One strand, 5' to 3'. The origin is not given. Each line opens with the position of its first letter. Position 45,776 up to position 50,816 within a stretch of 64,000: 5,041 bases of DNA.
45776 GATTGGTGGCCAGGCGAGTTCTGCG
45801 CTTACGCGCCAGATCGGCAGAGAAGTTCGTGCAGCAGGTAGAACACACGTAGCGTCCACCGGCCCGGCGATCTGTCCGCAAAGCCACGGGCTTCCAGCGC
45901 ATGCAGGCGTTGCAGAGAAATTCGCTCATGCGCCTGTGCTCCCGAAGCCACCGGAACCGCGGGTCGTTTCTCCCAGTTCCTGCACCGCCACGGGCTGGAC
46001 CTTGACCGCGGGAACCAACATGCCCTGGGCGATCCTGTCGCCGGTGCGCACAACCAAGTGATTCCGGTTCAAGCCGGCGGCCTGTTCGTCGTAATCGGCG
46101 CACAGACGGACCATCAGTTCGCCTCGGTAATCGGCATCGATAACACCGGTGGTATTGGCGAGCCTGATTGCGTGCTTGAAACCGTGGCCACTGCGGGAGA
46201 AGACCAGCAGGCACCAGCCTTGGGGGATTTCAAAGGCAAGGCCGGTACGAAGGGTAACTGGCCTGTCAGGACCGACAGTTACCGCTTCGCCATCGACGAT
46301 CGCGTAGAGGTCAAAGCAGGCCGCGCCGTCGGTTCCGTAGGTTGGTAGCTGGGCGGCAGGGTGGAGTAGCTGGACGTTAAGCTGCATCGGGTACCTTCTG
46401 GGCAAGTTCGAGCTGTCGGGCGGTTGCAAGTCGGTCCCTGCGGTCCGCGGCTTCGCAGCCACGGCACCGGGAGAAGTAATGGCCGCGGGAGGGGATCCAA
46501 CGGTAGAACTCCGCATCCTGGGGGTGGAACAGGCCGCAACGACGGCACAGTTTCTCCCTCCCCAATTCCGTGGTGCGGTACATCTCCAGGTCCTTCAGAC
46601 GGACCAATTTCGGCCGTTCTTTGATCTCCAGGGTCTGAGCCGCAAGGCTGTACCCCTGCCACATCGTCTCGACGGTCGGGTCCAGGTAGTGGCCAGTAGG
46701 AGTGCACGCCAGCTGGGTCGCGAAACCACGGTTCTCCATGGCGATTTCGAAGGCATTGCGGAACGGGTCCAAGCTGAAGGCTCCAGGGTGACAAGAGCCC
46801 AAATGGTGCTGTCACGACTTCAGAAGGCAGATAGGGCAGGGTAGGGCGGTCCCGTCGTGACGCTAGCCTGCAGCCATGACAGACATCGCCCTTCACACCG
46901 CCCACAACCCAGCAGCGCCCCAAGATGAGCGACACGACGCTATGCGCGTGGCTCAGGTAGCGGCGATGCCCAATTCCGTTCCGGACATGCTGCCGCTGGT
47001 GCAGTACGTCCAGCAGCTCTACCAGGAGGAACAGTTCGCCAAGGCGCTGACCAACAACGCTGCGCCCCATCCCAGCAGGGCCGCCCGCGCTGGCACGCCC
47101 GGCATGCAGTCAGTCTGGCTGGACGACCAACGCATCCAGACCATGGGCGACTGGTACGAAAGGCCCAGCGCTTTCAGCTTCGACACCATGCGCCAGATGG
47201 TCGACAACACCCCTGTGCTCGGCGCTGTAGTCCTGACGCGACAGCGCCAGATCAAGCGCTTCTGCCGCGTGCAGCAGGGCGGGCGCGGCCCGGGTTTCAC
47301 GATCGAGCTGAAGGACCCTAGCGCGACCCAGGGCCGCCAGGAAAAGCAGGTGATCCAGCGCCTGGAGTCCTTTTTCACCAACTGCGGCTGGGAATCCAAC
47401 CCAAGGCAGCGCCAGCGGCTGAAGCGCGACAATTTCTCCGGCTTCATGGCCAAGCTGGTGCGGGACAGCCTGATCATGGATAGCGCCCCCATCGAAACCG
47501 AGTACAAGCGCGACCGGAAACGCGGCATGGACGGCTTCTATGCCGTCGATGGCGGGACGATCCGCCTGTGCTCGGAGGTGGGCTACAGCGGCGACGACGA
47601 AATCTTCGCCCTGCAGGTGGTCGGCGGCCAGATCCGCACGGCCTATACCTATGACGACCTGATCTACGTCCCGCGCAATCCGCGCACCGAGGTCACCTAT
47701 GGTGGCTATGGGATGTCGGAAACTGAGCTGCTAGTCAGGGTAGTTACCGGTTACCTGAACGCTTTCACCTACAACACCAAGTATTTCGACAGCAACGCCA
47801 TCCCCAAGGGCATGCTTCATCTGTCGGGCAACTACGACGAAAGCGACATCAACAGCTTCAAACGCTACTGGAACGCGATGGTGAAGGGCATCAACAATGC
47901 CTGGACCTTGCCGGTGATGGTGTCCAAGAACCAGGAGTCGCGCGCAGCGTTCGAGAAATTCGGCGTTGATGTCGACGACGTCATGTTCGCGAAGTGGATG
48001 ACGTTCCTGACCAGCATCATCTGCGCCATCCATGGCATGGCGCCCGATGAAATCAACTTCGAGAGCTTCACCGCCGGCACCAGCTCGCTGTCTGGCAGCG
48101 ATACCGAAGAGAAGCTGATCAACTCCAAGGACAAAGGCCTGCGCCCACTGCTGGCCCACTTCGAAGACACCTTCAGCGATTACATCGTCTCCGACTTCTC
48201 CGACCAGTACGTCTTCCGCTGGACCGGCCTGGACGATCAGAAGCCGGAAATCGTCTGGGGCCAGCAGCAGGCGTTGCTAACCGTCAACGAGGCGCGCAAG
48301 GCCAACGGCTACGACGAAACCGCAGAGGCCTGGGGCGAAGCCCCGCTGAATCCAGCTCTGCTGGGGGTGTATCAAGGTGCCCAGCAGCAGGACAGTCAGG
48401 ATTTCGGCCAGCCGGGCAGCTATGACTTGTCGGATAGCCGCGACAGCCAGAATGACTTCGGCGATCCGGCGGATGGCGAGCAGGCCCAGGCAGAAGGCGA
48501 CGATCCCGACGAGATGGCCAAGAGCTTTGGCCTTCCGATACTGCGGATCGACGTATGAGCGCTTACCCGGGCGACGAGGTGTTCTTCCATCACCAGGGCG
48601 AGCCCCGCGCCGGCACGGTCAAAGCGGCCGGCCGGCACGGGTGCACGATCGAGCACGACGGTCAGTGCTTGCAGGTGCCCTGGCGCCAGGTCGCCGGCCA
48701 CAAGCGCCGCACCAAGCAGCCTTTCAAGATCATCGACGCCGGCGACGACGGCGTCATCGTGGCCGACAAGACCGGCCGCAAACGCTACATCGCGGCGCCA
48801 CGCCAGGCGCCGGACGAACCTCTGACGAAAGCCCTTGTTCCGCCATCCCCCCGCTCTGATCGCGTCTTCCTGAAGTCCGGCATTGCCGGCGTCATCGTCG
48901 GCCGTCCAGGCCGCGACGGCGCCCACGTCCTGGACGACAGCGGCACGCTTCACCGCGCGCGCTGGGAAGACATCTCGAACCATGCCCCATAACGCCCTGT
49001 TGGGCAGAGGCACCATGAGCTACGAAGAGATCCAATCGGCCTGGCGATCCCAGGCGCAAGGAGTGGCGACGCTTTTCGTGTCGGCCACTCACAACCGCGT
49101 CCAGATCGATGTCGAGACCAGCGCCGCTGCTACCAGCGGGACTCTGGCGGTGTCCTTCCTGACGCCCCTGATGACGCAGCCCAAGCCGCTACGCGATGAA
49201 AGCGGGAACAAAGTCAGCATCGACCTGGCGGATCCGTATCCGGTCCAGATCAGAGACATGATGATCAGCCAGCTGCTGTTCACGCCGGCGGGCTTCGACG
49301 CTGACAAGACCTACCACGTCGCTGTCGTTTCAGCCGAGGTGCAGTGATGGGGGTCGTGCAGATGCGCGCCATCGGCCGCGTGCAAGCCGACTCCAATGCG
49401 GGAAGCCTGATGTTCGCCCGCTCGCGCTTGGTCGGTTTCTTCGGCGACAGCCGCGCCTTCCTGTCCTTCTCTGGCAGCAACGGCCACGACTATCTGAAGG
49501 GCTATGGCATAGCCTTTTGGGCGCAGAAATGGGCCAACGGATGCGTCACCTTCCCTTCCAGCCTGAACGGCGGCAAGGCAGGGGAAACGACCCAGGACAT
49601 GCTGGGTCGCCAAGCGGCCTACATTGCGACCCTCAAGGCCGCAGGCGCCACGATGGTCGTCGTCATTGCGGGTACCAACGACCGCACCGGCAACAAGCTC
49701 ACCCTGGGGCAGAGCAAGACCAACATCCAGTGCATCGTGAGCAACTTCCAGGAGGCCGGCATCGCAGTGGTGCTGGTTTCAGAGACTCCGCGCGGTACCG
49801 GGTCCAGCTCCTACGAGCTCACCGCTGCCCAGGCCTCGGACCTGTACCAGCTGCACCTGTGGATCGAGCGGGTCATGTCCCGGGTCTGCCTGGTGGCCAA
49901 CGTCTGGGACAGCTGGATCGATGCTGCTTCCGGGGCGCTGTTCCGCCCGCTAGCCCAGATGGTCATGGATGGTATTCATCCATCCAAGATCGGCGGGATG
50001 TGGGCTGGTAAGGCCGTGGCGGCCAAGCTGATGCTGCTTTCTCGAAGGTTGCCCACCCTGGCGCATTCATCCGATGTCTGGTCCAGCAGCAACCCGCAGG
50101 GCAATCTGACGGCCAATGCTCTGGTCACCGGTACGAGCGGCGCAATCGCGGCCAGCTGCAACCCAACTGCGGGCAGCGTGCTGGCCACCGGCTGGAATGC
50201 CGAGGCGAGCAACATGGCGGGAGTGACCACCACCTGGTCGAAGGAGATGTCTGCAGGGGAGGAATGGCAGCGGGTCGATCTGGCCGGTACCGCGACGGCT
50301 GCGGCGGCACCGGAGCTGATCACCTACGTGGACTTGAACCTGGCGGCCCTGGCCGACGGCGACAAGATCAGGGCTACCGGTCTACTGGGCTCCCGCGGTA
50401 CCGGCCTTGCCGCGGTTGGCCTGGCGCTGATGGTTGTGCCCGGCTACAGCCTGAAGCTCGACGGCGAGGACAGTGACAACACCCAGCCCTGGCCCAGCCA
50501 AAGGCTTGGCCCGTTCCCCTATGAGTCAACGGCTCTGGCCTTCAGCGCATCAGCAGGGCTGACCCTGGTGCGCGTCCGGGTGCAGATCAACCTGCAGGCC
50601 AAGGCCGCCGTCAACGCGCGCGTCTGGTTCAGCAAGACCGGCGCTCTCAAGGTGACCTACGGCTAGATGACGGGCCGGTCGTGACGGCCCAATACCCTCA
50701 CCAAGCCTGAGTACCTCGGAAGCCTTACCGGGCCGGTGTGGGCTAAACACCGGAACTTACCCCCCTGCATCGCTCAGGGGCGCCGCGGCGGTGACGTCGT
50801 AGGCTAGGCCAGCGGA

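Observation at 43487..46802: Plasmid-type replicon (Rep_3 initiator, 23-bp iterons, dUTPase) inserted between terminase and portal; no integrase in the window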

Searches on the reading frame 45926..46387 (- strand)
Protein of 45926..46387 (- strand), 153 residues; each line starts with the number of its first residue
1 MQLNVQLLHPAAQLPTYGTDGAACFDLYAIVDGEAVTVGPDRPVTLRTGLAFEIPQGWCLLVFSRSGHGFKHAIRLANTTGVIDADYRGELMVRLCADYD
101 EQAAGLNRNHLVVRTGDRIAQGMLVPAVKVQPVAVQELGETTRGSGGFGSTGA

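Call 26: search_protein_families(library=phrogs, proteins=[window:45926-46387:-], max_evalue=0.001)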
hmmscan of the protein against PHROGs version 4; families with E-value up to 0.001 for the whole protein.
window:45926-46387:- (153 aa): 1 family
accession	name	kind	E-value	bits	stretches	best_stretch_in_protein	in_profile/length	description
phrog_135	-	DNA, RNA and nucleotide metabolism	1.3e-56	194.1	1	2-152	146-290/463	dUTPase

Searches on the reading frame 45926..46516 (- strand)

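Call 6: search_protein_families(library=pfam, proteins=[window:45926-46516:-], max_evalue=0.01)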
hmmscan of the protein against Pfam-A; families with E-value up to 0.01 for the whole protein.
window:45926-46516:- (196 aa): 1 family
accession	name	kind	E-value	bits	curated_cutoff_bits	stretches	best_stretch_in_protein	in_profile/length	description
PF00692.24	dUTPase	-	1.9e-20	73.4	22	1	55-195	3-129/129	dUTPase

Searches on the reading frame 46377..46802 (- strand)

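Call 6: search_protein_families(library=pfam, proteins=[window:46377-46802:-], max_evalue=0.01)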
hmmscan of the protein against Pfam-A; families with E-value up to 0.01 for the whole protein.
window:46377-46802:- (141 aa): 0 families

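Call 26: search_protein_families(library=phrogs, proteins=[window:46377-46802:-], max_evalue=0.001)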
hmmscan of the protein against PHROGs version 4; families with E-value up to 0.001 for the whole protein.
window:46377-46802:- (141 aa): 1 family
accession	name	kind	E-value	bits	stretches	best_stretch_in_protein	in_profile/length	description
phrog_3273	-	unknown function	6.4e-12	46.4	1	73-129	12-69/75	-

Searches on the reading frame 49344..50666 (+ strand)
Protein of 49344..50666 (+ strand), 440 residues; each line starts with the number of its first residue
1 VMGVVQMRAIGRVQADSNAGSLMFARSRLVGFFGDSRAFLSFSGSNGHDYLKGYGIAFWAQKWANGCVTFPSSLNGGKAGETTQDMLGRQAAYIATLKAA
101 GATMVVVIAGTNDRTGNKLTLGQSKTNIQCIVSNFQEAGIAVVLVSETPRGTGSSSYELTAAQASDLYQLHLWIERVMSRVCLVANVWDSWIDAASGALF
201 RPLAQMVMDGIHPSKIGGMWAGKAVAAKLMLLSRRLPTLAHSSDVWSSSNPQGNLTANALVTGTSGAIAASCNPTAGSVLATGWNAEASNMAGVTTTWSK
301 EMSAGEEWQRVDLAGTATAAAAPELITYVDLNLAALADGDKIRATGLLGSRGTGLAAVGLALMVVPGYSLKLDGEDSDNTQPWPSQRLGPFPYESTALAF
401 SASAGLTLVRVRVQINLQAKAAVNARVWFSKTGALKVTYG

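Call 13: search_protein_families(library=pfam, proteins=[window:49344-50666:+], max_evalue=0.01)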
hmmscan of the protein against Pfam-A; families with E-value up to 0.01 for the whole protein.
window:49344-50666:+ (440 aa): 2 families
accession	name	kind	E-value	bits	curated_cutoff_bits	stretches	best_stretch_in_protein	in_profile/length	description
PF13472.12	Lipase_GDSL_2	-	5.7e-10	40.4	32.9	1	32-217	1-175/178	GDSL-like Lipase/Acylhydrolase family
PF00657.28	Lipase_GDSL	-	3.3e-05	24.5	23.6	1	31-140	2-115/208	GDSL-like Lipase/Acylhydrolase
